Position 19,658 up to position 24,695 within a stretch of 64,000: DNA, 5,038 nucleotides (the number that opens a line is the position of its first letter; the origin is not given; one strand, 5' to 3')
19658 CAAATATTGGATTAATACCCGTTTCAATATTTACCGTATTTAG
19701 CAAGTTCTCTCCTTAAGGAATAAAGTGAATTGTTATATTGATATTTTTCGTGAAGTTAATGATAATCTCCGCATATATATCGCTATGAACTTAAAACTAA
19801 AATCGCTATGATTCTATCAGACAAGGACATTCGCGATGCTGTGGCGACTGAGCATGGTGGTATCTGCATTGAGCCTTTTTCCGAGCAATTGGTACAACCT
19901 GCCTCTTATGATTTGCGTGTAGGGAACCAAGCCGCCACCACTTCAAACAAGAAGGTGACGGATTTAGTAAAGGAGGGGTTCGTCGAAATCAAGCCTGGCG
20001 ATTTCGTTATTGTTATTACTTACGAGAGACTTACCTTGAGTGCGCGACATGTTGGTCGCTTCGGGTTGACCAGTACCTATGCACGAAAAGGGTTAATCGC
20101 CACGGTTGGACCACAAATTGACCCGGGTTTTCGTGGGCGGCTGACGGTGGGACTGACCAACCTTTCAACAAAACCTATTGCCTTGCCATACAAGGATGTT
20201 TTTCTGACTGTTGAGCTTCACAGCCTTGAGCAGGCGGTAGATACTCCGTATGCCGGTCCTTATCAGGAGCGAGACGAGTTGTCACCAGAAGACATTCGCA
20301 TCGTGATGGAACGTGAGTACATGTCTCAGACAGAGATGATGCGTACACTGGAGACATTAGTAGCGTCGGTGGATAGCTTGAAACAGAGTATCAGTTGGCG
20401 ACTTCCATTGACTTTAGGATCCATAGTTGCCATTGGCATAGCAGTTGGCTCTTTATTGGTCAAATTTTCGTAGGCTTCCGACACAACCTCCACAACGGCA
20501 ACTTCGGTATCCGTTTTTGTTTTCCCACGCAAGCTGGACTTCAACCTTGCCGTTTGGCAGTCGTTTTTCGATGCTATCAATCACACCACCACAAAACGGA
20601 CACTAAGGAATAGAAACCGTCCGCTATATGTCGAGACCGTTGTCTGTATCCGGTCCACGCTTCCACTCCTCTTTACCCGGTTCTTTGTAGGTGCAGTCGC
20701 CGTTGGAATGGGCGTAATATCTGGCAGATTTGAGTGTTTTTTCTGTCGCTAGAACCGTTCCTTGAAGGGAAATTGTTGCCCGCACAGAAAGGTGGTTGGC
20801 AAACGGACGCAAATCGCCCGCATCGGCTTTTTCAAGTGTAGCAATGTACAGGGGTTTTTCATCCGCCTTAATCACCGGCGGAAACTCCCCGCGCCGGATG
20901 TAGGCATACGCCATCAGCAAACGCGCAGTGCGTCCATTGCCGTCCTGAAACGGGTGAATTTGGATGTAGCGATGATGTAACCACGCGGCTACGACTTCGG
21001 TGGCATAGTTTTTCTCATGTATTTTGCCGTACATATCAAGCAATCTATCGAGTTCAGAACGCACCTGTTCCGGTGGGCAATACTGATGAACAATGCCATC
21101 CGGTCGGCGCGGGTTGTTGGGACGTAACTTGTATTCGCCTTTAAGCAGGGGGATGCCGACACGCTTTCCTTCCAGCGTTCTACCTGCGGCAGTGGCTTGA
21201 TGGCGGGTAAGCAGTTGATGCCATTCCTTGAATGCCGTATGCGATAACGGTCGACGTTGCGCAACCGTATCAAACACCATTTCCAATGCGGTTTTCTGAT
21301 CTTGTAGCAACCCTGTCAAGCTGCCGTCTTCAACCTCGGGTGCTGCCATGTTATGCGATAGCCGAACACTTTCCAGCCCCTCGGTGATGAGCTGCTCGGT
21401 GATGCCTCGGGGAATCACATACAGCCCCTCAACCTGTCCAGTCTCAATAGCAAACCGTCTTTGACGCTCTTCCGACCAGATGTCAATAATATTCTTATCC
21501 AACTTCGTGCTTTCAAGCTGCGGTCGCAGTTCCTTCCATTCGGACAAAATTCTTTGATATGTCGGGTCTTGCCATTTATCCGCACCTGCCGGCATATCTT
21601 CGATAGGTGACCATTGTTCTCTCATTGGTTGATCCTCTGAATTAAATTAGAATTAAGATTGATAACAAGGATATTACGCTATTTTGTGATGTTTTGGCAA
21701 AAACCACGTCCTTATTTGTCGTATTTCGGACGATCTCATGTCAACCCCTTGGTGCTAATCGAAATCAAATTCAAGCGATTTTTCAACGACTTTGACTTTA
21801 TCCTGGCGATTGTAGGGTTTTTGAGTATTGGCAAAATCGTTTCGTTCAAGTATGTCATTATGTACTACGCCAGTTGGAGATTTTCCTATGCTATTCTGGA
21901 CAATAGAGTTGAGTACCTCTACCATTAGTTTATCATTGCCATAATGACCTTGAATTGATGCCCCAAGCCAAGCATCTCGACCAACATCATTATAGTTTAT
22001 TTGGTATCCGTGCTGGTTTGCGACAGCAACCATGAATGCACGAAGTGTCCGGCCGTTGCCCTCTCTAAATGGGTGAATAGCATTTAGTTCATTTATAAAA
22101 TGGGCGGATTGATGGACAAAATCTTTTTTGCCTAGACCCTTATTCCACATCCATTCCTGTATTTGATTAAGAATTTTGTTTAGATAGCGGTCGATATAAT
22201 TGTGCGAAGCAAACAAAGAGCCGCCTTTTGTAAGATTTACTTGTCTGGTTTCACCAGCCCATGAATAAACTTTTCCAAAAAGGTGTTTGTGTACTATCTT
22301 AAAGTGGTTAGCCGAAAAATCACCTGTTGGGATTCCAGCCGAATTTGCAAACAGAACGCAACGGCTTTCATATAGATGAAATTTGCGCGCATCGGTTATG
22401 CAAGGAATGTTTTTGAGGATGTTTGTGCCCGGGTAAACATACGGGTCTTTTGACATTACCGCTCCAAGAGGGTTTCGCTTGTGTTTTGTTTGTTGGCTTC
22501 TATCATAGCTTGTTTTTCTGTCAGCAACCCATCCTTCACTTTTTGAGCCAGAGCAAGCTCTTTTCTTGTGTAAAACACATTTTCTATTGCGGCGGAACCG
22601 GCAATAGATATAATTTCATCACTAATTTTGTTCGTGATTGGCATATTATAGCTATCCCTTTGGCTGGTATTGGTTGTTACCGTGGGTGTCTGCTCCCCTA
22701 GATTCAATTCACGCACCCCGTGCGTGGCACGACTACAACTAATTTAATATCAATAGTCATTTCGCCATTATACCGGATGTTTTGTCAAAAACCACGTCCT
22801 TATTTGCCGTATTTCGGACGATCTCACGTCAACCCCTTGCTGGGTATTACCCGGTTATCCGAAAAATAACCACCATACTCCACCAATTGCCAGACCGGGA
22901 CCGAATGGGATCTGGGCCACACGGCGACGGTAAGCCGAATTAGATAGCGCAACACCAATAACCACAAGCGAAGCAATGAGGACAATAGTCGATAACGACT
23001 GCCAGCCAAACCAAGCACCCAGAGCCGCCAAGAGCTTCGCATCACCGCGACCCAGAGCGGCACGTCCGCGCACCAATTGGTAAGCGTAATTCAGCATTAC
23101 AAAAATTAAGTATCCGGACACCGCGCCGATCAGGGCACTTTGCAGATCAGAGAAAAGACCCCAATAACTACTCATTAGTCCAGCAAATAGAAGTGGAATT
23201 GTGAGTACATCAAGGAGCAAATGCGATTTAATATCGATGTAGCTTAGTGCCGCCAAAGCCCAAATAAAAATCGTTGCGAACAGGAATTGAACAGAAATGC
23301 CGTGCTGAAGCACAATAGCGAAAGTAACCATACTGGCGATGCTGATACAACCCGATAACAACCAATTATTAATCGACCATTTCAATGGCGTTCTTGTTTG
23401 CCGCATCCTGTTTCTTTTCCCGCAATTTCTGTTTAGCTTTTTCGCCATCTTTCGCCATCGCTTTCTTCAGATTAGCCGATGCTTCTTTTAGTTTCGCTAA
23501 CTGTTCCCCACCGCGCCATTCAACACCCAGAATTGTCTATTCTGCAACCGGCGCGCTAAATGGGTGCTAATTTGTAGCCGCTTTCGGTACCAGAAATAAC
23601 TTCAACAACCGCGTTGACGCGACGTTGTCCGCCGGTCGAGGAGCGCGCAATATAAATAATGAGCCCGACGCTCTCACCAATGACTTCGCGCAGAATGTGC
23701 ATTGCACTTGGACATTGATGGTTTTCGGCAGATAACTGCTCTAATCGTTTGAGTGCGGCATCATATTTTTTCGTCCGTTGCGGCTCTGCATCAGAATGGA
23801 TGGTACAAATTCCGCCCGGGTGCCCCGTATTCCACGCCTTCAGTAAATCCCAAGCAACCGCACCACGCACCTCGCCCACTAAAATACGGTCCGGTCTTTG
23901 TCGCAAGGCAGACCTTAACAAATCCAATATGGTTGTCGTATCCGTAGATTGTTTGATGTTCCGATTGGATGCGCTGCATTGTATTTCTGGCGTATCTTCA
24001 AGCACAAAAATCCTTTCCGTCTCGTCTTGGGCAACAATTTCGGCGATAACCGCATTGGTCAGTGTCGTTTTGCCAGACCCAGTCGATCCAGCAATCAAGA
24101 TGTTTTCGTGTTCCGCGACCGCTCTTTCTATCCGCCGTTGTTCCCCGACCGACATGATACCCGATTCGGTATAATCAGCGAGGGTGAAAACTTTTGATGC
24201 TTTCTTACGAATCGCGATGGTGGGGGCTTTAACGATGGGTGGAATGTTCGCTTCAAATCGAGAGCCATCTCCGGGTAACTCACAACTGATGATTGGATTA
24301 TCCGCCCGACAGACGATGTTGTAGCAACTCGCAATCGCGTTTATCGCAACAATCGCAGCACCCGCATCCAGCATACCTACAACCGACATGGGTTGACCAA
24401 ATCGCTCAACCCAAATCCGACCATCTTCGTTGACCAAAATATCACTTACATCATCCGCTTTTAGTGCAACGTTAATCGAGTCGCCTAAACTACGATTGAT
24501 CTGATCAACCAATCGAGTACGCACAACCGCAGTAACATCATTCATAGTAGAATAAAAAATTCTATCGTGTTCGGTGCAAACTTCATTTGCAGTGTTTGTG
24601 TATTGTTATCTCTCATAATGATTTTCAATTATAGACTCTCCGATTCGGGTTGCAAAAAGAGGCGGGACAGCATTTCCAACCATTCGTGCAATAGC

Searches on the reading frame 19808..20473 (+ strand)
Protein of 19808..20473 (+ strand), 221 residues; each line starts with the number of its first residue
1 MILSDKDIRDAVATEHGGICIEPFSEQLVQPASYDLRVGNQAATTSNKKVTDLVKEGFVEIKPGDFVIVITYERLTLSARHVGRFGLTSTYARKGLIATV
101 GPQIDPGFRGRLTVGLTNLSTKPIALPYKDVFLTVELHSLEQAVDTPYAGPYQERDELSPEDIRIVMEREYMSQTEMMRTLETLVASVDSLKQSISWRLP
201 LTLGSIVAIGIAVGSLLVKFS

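Call 30: search_protein_families(library=pfam, proteins=[window:19808-20473:+])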
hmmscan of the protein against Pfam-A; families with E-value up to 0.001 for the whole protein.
window:19808-20473:+ (221 aa): 1 family
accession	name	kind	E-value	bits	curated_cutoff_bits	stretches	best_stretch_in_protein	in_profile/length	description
PF22769.1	DCD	-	1e-23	84.5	27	1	2-126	1-139/153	dCTP deaminase-like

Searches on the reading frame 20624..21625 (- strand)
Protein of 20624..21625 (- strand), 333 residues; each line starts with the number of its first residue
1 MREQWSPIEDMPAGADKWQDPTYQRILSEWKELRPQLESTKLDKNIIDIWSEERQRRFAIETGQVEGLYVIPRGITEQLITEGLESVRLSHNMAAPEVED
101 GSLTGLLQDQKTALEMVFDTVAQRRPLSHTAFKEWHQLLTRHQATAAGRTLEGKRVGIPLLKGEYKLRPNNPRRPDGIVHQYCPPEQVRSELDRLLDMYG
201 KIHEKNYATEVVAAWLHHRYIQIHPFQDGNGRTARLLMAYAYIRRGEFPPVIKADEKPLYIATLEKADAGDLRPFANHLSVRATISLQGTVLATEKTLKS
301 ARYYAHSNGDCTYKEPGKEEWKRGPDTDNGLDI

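Call 30: search_protein_families(library=pfam, proteins=[window:20624-21625:-])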
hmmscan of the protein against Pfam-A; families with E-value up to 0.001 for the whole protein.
window:20624-21625:- (333 aa): 1 family
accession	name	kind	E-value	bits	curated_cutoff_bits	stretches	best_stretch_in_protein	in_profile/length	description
PF02661.23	Fic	-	6.3e-18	65.8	24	1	127-240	2-91/93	Fic/DOC family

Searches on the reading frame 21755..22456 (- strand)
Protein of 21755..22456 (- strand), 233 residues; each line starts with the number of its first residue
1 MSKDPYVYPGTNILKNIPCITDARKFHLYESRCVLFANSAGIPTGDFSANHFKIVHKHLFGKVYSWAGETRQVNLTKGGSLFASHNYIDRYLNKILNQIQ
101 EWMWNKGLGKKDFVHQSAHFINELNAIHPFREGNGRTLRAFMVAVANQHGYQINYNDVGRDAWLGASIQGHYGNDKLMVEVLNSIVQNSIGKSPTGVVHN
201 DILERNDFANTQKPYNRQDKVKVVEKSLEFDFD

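Call 30: search_protein_families(library=pfam, proteins=[window:21755-22456:-])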
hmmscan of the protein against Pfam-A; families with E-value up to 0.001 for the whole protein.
window:21755-22456:- (233 aa): 1 family
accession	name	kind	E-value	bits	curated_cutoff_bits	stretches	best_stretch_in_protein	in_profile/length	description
PF02661.23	Fic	-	9.1e-18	65.3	24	1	47-144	2-91/93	Fic/DOC family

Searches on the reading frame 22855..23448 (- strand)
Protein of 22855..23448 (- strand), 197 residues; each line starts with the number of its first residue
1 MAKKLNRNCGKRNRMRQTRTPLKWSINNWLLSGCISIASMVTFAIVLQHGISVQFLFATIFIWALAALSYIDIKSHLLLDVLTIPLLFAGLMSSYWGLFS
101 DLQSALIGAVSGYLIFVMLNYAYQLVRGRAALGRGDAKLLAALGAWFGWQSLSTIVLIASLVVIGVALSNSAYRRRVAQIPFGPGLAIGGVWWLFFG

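Call 30: search_protein_families(library=pfam, proteins=[window:22855-23448:-])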
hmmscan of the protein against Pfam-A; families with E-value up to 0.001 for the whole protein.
window:22855-23448:- (197 aa): 1 family
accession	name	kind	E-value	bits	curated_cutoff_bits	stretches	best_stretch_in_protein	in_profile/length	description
PF01478.23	Peptidase_A24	-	3.2e-21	76.2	26.5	1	60-167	2-103/104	Type IV leader peptidase family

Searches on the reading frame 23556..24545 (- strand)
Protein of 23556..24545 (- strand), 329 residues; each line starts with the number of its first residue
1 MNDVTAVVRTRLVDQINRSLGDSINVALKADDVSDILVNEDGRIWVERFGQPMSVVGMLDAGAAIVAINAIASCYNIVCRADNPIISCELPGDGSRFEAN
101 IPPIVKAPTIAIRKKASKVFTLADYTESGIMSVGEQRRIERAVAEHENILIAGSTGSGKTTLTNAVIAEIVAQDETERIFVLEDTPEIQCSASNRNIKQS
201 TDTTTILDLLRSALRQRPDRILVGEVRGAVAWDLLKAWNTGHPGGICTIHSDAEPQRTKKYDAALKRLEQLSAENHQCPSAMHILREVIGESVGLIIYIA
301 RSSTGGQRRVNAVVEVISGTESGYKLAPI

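Call 30: search_protein_families(library=pfam, proteins=[window:23556-24545:-])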
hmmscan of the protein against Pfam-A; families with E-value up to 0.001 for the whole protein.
window:23556-24545:- (329 aa): 9 families
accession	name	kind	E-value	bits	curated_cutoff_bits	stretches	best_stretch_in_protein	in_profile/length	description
PF00437.27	T2SSE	-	1.8e-33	116.1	24.9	1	30-284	13-271/370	Type II/IV secretion system protein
PF04851.21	ResIII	-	1.5e-05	25.4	22.5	1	135-199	17-75/164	Type III restriction enzyme, res subunit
PF01580.24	FtsK_SpoIIIE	-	2e-05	24.6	24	1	139-178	31-71/221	FtsK/SpoIIIE family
PF20720.3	nSTAND3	-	5.7e-05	23.3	27.2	1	138-192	9-61/155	Novel STAND NTPase 3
PF13245.12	AAA_19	-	0.00012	22.7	25.1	1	138-183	3-48/134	AAA domain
PF02562.22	PhoH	-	0.00016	21.6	27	1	135-214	8-87/205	PhoH-like protein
PF13555.12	AAA_29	-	0.00029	21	27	1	144-174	20-50/61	P-loop containing region of AAA domain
PF13191.12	AAA_16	-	0.0003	21.8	32.6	1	142-201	19-68/167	AAA ATPase domain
PF00005.33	ABC_tran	-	0.00031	21.8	25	1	141-203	6-67/137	ABC transporter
